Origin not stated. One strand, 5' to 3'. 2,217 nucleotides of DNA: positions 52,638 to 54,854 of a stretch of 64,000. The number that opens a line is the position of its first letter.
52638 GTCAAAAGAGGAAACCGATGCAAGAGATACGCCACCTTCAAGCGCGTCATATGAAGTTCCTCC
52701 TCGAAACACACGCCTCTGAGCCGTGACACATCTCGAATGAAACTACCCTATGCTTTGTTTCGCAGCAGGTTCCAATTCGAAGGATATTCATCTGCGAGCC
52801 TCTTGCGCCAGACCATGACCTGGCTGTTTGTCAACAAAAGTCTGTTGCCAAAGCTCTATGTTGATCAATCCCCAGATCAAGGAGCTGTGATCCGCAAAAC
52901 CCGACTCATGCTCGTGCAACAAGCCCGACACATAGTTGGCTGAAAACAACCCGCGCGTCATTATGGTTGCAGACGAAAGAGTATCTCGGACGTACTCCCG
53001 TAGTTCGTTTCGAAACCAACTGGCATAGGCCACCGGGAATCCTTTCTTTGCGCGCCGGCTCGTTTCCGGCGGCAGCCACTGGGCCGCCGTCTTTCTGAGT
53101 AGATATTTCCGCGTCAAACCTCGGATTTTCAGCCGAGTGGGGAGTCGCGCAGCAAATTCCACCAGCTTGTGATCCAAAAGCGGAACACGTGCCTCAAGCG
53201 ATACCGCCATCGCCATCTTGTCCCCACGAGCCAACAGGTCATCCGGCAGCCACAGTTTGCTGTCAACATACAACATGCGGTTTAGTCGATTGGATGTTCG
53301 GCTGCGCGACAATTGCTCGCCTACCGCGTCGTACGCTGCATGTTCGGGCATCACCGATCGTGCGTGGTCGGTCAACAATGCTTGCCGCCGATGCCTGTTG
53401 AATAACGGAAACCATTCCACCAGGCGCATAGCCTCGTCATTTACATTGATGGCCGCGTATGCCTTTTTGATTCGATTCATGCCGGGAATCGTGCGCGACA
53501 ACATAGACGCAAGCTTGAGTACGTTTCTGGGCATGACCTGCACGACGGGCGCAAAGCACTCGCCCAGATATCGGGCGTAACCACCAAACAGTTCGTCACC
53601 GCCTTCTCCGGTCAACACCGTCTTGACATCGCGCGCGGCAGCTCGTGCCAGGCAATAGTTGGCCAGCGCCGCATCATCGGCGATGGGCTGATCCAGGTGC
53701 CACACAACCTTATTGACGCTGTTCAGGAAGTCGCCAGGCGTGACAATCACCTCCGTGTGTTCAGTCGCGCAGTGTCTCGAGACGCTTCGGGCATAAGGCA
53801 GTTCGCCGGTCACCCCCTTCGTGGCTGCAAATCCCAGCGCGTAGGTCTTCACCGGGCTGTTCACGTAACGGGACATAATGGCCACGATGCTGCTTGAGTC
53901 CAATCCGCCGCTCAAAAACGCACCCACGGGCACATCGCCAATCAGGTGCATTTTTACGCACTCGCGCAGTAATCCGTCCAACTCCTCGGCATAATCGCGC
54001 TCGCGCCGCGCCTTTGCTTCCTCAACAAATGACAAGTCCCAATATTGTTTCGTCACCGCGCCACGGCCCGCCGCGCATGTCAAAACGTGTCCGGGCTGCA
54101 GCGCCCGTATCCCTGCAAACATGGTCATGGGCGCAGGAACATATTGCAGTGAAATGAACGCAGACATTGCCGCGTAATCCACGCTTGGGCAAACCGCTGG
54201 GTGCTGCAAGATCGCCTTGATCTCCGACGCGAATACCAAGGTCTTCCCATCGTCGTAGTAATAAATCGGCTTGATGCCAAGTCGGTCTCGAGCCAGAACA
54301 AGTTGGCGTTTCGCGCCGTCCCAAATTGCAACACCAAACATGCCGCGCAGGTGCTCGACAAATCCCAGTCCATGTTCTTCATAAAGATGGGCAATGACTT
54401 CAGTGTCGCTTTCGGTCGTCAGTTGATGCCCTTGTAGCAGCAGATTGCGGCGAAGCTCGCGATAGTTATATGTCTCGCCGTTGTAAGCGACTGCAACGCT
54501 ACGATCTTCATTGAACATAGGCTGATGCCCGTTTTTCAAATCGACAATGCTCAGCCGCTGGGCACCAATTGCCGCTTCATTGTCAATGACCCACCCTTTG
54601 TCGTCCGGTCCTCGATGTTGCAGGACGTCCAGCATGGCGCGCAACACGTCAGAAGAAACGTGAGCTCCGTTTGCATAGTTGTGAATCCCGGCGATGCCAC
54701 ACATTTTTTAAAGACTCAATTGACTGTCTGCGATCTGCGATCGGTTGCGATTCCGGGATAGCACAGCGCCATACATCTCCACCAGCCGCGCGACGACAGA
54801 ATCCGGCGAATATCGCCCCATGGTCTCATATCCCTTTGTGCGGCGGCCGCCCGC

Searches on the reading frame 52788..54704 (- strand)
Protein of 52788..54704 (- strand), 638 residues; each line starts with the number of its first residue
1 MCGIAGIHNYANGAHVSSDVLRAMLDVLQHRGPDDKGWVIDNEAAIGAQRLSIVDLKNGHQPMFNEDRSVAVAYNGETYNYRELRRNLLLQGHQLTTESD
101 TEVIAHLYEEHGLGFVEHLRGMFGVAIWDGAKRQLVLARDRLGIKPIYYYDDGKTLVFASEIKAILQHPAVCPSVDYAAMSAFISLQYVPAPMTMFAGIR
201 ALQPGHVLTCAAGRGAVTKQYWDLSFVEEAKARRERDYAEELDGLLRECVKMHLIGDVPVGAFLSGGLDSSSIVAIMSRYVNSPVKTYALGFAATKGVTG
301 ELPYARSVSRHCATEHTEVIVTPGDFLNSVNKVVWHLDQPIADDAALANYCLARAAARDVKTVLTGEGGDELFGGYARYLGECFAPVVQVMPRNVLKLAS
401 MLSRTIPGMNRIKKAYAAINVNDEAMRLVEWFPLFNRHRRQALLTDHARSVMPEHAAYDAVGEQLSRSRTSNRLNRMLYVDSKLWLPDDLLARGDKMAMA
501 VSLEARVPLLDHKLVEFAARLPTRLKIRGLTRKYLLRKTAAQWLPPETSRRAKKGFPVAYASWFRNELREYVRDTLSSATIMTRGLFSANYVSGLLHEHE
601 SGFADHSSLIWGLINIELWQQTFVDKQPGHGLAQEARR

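Call 45: search_protein_families(library=ncbifam, proteins=[window:52788-54704:-], max_evalue=0.00001)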
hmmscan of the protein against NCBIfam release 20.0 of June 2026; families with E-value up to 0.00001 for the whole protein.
window:52788-54704:- (638 aa): 9 families
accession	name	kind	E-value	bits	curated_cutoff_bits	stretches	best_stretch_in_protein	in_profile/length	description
TIGR03108.1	eps_aminotran_1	hypoth_equivalog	1.1e-165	552.9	816.9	1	1-617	1-622/628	XrtA/PEP-CTERM system amidotransferase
TIGR01536.1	asn_synth_AEB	equivalog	2.5e-150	501.9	267.1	1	2-556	1-517/517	asparagine synthase (glutamine-hydrolyzing)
TIGR03104.1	trio_amidotrans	equivalog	3.1e-132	441.8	570.1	2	1-379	1-383/589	N-acetylglutaminylglutamine amidotransferase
NF006949.0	PRK09431.1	equivalog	1.2e-102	344.3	499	3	1-168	1-168/554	asparagine synthase B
NF033535.1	lass_lactam_cya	exception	1.2e-72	245.4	525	2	1-382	1-385/668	lasso peptide isopeptide bond-forming cyclase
NF033561.1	macrolact_Ik_Al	subfamily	2.1e-25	89.4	300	1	132-622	90-557/561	albusnodin/ikarugamycin family macrolactam cyclase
TIGR01134.1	purF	equivalog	5e-13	49.2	350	1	58-165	82-199/432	amidophosphoribosyltransferase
NF001484.0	PRK00331.1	subfamily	3e-11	42.4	381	1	57-168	83-201/601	isomerizing glutamine--fructose-6-phosphate transaminase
TIGR01135.1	glmS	equivalog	1.1e-10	40.7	418.05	1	58-168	83-200/607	glutamine--fructose-6-phosphate transaminase (isomerizing)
